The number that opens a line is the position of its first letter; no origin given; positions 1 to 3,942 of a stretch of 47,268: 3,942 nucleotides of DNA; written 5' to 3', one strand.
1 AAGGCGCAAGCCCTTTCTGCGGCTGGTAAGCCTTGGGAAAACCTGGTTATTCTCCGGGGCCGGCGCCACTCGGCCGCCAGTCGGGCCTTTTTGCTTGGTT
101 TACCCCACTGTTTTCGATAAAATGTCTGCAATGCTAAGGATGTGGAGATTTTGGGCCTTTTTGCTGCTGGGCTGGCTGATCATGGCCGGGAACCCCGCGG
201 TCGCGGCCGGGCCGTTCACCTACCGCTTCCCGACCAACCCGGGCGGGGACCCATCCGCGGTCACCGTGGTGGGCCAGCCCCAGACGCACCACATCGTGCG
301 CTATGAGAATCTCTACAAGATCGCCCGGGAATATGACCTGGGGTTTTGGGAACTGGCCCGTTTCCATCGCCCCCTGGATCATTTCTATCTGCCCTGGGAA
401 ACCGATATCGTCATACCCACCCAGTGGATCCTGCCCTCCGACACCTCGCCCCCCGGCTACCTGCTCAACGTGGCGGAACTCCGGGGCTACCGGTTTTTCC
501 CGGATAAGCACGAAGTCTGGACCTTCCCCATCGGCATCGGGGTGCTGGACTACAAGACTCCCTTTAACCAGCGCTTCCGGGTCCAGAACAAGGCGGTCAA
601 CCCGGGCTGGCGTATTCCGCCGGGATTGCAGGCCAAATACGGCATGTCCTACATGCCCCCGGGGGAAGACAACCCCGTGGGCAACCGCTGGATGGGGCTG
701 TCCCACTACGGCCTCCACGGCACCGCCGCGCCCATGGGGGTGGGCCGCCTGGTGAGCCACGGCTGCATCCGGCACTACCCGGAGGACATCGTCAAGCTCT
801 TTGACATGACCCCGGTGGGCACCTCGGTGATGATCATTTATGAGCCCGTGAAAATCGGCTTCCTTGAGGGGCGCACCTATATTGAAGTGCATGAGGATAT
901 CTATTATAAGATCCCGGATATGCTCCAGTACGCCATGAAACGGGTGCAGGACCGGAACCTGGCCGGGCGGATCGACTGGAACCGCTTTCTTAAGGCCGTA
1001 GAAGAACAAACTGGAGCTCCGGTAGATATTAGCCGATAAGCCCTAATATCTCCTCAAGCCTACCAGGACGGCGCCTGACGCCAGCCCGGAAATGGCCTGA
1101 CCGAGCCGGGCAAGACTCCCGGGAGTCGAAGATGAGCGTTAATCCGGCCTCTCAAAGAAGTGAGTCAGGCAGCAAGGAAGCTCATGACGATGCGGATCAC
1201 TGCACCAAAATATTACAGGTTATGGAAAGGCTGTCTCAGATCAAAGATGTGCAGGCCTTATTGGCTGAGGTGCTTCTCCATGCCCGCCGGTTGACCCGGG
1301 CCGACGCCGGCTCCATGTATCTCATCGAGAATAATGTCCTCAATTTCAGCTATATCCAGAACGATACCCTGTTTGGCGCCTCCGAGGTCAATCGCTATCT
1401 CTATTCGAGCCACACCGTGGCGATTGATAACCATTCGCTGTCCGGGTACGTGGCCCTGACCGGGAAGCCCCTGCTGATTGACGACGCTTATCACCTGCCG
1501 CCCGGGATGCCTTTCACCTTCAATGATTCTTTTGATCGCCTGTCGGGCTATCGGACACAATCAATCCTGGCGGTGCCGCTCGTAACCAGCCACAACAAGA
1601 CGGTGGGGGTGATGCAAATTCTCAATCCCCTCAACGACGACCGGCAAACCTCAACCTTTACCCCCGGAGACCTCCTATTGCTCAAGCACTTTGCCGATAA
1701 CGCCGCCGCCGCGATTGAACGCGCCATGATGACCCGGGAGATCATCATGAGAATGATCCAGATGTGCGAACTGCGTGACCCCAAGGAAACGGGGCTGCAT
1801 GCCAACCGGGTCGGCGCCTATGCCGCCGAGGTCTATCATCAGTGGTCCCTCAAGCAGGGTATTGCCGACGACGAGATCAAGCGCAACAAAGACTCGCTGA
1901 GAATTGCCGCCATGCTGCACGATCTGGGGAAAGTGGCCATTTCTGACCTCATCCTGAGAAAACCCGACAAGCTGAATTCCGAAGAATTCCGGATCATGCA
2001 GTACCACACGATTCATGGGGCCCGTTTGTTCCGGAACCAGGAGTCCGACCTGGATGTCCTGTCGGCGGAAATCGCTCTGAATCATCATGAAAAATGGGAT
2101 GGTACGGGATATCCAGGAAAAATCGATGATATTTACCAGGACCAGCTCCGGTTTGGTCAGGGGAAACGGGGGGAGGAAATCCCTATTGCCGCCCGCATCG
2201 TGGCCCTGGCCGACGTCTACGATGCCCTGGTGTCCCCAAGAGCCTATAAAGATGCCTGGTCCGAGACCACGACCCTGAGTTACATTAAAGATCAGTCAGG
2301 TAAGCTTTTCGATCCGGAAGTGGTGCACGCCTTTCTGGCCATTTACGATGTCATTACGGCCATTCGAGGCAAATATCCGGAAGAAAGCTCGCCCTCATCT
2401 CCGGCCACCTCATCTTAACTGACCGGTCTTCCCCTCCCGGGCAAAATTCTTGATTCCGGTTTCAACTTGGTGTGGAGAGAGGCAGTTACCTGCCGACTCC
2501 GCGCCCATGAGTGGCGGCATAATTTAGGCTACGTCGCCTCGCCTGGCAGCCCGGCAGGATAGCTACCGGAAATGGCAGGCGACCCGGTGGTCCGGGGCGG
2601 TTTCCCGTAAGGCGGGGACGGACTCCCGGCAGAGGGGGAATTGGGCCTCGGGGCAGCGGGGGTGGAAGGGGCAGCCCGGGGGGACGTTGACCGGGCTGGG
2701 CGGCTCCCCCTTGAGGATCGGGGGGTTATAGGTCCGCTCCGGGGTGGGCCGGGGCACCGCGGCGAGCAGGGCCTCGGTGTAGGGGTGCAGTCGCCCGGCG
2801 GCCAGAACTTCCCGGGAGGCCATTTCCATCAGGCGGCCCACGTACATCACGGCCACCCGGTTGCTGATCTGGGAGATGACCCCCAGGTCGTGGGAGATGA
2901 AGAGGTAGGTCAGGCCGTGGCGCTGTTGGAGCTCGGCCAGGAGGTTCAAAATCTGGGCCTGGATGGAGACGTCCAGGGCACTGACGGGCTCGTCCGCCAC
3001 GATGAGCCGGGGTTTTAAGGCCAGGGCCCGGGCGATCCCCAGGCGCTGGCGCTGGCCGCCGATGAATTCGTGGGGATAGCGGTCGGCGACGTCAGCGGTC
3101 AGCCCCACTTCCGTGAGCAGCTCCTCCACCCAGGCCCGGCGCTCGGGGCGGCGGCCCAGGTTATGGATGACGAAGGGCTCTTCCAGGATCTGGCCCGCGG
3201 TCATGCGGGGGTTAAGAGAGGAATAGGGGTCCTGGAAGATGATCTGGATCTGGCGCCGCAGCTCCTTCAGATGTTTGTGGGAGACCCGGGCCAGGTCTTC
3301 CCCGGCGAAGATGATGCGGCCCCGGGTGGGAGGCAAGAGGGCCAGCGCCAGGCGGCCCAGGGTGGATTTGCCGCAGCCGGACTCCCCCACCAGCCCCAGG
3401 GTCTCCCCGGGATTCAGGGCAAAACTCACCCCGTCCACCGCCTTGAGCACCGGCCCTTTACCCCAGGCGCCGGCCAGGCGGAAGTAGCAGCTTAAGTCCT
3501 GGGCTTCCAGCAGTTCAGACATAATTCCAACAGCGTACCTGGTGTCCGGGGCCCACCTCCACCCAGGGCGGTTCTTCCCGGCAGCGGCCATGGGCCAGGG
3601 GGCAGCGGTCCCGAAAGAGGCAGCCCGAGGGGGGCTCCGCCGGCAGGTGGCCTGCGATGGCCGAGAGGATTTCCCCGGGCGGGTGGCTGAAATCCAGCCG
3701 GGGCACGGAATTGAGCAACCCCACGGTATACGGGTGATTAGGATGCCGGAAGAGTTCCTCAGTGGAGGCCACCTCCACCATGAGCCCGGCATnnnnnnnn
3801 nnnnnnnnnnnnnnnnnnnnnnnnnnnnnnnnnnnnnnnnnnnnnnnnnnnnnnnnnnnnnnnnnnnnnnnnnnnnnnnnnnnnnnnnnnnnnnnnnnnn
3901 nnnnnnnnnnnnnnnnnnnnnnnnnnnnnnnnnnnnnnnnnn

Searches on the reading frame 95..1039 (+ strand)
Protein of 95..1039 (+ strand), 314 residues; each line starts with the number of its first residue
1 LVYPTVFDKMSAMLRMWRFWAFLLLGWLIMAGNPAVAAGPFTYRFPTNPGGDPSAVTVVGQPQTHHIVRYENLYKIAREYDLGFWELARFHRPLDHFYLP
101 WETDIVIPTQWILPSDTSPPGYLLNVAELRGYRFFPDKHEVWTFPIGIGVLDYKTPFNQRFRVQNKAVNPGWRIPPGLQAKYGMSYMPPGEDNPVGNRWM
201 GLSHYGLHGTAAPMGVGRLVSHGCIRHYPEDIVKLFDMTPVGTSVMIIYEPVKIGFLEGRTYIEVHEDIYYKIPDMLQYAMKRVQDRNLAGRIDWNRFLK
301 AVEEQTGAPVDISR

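Call 101: search_protein_families(library=pfam, max_evalue=0.001, proteins=[window:95-1039:+])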
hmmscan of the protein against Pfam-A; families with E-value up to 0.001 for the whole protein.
window:95-1039:+ (314 aa): 1 family
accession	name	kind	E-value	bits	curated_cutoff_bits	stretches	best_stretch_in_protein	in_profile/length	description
PF03734.19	YkuD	-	1.9e-15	58.2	23.4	1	125-247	7-146/146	L,D-transpeptidase catalytic domain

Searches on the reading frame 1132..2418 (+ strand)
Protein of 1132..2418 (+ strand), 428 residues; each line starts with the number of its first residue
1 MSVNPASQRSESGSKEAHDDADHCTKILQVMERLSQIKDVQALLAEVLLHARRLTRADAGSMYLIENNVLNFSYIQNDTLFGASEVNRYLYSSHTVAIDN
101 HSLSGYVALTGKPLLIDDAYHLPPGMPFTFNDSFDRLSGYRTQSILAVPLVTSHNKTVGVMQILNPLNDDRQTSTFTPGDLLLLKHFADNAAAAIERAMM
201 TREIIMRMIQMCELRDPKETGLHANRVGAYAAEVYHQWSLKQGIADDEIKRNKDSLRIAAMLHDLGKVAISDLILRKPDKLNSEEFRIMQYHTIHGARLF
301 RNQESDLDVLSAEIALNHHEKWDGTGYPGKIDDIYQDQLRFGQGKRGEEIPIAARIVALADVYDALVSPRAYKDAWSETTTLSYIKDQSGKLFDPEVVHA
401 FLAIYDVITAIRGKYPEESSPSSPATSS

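Call 43: search_protein_families(library=pfam, max_evalue=0.01, proteins=[window:1132-2418:+])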
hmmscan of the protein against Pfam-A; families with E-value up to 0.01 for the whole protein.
window:1132-2418:+ (428 aa): 6 families
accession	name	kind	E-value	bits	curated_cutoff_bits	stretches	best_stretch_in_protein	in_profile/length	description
PF13487.12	HD_5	-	1.9e-26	93.3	27.2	2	217-331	12-118/170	HD domain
PF01966.28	HD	-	1.8e-19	70.6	22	1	239-365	20-115/116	HD domain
PF01590.32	GAF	-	2.5e-15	57.6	22.4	1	39-195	1-133/133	GAF domain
PF13185.12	GAF_2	-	1.8e-11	44.8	28.6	1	38-196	2-136/136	GAF domain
PF13492.12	GAF_3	-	1.3e-09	39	27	1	41-197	3-129/129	GAF domain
PF21447.3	Ppx-GppA_III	-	0.0067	16.7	27.3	0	223-267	19-61/177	Ppx/GppA phosphatase, domain III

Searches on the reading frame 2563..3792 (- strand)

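Call 43: search_protein_families(library=pfam, max_evalue=0.01, proteins=[window:2563-3792:-])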
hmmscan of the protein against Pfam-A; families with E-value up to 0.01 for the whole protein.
window:2563-3792:- (409 aa): 4 families
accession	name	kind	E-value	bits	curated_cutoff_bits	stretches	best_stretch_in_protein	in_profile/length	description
PF00005.33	ABC_tran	-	5.1e-32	111.8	25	1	120-270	2-136/137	ABC transporter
PF08352.17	oligo_HPY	-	5.6e-16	59.1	27.1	1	322-384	1-62/65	Oligopeptide/dipeptide transporter, C-terminal region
PF13401.12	AAA_22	-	0.001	19.8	27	1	134-202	10-65/130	AAA domain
PF13304.12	AAA_21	-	0.0016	19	27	0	255-306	250-303/304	AAA domain, putative AbiEii toxin, Type IV TA system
